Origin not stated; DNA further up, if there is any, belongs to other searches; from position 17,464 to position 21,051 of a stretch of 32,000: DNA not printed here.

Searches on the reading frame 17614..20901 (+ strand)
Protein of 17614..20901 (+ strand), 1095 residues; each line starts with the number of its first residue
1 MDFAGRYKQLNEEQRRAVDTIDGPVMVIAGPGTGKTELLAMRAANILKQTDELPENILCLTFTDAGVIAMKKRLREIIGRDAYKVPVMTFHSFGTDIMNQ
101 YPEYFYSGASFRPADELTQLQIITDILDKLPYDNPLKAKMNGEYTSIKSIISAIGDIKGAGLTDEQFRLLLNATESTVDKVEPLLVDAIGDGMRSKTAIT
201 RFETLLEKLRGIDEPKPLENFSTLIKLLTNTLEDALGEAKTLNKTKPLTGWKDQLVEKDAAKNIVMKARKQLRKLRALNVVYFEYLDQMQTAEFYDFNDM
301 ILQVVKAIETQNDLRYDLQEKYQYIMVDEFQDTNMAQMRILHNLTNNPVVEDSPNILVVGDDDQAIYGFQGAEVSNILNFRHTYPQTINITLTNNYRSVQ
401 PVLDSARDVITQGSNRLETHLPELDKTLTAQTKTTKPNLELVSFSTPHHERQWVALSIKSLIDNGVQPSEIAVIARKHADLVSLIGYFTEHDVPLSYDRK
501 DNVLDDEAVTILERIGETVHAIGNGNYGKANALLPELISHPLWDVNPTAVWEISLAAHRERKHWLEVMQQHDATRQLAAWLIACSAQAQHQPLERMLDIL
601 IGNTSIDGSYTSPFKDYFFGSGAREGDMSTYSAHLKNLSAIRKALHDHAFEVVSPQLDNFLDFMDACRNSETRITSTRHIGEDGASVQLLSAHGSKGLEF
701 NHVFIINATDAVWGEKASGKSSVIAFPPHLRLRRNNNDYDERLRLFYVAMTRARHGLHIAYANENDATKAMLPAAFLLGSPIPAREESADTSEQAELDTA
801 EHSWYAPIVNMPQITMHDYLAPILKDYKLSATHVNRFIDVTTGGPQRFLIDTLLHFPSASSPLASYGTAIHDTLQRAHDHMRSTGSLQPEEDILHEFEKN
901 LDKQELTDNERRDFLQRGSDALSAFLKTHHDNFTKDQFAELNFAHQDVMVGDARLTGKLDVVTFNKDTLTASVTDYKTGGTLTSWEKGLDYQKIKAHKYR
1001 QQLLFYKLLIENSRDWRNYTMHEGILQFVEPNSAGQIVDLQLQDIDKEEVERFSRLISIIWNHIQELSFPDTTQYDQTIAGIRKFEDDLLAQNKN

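Call 39: search_protein_families(library=pfam, proteins=[window:17614-20901:+], max_evalue=0.001)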
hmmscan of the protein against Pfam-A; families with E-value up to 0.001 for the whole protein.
window:17614-20901:+ (1095 aa): 6 families
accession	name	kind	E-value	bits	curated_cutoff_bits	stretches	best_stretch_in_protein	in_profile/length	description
PF00580.27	UvrD-helicase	-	1.8e-62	211.9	23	1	10-385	1-271/271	UvrD/REP helicase N-terminal domain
PF13361.12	UvrD_C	-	6.3e-26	92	25.6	2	635-763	241-349/350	UvrD-like helicase C-terminal domain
PF13245.12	AAA_19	-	1.8e-17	64.2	25.1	1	14-369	1-133/134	AAA domain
PF12705.13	PDDEXK_1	-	9.4e-15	55.7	22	1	844-1065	13-225/247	PD-(D/E)XK nuclease superfamily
PF13538.12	UvrD_C_2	-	4e-08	33.4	27.4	0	739-759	31-51/52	UvrD-like helicase C-terminal domain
PF13604.12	AAA_30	-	2.3e-05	24.6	27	0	9-47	1-43/191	AAA domain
